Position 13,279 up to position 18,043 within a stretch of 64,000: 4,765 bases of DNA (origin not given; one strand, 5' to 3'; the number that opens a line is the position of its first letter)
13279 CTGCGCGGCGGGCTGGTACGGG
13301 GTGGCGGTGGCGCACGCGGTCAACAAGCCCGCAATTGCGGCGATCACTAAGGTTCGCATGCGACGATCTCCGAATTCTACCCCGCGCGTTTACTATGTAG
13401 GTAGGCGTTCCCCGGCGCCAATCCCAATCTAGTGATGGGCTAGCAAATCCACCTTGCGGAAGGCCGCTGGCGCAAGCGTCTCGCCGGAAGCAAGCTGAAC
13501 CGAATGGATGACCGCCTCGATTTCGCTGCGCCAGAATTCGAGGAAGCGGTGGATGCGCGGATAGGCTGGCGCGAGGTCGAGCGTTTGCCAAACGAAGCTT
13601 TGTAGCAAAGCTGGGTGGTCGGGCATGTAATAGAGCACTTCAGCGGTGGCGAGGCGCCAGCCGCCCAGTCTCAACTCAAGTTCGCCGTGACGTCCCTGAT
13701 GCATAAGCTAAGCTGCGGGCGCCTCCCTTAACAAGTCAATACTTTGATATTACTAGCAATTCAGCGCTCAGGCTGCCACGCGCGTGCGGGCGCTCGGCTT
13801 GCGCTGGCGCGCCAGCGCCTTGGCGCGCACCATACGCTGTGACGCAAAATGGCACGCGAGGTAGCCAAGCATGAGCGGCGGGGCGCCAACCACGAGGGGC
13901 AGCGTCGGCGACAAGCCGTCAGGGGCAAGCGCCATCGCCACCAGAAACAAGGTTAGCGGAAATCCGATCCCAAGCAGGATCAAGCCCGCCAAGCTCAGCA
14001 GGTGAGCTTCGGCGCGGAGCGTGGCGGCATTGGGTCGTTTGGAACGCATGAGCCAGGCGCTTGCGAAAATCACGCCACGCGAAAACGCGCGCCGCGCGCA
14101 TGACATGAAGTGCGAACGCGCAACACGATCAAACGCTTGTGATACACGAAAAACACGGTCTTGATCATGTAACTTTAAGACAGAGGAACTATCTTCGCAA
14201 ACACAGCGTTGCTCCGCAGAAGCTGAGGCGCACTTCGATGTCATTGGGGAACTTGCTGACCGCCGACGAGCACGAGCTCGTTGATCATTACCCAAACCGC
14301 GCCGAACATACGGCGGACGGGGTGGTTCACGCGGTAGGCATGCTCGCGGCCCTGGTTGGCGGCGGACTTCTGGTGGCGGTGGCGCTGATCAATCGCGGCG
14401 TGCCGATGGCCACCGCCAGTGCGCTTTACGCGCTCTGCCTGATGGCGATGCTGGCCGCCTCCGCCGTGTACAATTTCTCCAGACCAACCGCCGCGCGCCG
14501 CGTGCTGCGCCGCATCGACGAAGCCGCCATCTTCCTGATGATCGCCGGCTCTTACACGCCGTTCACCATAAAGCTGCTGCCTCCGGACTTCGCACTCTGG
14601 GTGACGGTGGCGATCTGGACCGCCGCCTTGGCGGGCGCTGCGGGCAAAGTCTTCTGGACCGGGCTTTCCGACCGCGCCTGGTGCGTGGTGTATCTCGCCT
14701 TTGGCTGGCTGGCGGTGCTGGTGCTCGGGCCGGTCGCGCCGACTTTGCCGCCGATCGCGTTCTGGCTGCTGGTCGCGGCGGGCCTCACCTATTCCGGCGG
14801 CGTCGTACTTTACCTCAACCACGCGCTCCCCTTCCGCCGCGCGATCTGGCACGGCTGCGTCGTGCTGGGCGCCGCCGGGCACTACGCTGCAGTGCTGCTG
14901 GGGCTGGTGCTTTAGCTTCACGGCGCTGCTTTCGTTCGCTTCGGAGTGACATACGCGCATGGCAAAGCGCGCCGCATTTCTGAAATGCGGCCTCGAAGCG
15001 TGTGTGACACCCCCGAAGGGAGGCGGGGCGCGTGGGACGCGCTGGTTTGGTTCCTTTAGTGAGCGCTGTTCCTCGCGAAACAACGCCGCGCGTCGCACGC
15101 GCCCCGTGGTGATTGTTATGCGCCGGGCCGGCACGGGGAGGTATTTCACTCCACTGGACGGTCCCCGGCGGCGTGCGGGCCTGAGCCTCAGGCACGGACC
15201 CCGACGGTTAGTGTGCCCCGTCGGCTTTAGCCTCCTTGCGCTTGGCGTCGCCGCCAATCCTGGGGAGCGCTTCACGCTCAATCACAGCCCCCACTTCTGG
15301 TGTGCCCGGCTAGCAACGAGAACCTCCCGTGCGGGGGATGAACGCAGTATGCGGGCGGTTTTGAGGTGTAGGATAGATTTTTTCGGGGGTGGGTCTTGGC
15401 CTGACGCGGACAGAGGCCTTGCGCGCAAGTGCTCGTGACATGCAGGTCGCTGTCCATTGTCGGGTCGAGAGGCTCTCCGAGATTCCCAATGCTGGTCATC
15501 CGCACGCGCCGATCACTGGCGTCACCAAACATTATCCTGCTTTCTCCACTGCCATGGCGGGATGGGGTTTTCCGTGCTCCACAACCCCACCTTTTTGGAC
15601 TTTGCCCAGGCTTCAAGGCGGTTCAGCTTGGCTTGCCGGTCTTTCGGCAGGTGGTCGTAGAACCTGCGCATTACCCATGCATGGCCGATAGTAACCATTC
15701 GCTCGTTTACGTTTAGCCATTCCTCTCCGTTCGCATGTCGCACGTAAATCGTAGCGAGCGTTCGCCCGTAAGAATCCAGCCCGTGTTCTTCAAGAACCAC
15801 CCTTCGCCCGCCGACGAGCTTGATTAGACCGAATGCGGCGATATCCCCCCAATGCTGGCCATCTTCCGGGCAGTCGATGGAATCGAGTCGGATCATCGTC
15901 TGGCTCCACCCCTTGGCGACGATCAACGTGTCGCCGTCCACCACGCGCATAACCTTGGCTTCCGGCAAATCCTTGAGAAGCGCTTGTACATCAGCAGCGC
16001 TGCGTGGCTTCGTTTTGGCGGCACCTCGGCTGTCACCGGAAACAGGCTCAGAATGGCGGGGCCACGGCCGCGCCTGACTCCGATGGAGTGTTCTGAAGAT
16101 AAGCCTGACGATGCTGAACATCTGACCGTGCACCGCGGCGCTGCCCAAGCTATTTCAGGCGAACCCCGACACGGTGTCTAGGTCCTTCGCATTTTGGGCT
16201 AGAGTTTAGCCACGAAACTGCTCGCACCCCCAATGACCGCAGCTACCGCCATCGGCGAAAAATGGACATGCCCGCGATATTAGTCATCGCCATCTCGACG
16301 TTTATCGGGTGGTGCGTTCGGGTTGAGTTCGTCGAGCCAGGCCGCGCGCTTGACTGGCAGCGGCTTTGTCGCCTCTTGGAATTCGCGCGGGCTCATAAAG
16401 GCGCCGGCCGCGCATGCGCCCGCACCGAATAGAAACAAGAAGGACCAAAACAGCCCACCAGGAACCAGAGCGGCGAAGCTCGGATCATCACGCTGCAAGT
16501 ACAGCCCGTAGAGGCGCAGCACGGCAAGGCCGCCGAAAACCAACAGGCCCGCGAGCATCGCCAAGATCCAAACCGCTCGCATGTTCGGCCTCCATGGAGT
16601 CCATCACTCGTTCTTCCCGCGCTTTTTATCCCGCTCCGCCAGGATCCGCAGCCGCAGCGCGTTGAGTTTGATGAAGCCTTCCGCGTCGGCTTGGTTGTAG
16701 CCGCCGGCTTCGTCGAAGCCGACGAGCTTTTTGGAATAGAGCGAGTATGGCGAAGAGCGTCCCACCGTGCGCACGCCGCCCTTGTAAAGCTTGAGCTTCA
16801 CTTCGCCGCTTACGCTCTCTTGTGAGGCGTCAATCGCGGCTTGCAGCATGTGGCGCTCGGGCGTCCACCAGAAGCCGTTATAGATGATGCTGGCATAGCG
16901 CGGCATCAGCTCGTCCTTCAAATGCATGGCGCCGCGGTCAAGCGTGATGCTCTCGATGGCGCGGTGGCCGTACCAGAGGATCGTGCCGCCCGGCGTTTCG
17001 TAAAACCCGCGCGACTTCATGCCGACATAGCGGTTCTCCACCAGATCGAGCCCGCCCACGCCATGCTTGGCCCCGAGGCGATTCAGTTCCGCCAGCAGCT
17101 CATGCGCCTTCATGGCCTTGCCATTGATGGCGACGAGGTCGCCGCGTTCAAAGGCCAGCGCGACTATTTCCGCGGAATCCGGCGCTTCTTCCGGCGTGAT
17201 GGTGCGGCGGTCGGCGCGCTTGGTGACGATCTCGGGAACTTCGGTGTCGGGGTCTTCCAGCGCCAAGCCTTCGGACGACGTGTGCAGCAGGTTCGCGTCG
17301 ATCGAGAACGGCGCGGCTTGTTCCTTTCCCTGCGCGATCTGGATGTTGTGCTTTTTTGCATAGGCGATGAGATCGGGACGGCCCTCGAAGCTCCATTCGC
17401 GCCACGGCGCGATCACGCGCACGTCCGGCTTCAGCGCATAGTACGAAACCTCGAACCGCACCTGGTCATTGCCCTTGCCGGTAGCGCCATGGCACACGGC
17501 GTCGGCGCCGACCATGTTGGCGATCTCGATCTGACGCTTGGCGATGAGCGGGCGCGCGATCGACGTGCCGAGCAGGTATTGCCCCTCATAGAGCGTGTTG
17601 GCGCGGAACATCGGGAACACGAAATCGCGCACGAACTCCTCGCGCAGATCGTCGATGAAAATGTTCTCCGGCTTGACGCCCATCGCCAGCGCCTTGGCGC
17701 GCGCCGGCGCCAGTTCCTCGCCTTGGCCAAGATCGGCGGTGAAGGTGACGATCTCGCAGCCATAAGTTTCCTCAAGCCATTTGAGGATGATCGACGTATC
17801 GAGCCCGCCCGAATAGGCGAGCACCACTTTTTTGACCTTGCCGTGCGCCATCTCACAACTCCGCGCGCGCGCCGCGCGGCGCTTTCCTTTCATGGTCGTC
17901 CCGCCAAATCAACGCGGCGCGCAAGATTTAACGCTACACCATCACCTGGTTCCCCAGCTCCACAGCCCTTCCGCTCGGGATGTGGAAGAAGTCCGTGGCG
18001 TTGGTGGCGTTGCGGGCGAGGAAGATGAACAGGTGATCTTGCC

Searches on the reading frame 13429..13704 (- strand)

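Call 51: search_protein_families(library=pfam, proteins=[window:13429-13704:-], max_evalue=0.01)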
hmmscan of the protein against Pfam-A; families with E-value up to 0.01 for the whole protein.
window:13429-13704:- (91 aa): 1 family
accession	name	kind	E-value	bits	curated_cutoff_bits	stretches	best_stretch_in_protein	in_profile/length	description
PF06233.17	Usg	-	6.6e-31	106.7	27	1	13-87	2-76/80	Usg-like family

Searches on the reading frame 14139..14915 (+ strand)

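Call 21: search_protein_families(library=pfam, proteins=[window:14139-14915:+], max_evalue=0.001)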
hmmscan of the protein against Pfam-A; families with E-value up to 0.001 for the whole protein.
window:14139-14915:+ (258 aa): 1 family
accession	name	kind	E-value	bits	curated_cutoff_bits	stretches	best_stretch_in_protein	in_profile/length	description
PF03006.26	HlyIII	-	2.4e-23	83.4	26.2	1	58-249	7-224/224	Haemolysin-III related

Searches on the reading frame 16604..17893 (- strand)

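Call 21: search_protein_families(library=pfam, proteins=[window:16604-17893:-], max_evalue=0.001)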
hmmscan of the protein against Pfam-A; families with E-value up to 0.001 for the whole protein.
window:16604-17893:- (429 aa): 2 families
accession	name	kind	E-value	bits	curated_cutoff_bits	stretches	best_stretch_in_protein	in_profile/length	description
PF20979.2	Arginosuc_syn_C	-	3.9e-69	233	27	1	196-417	1-218/219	Arginosuccinate synthase C-terminal domain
PF00764.25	Arginosuc_synth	-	2.4e-62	210.2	27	1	22-184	1-161/162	Arginosuccinate synthase N-terminal HUP domain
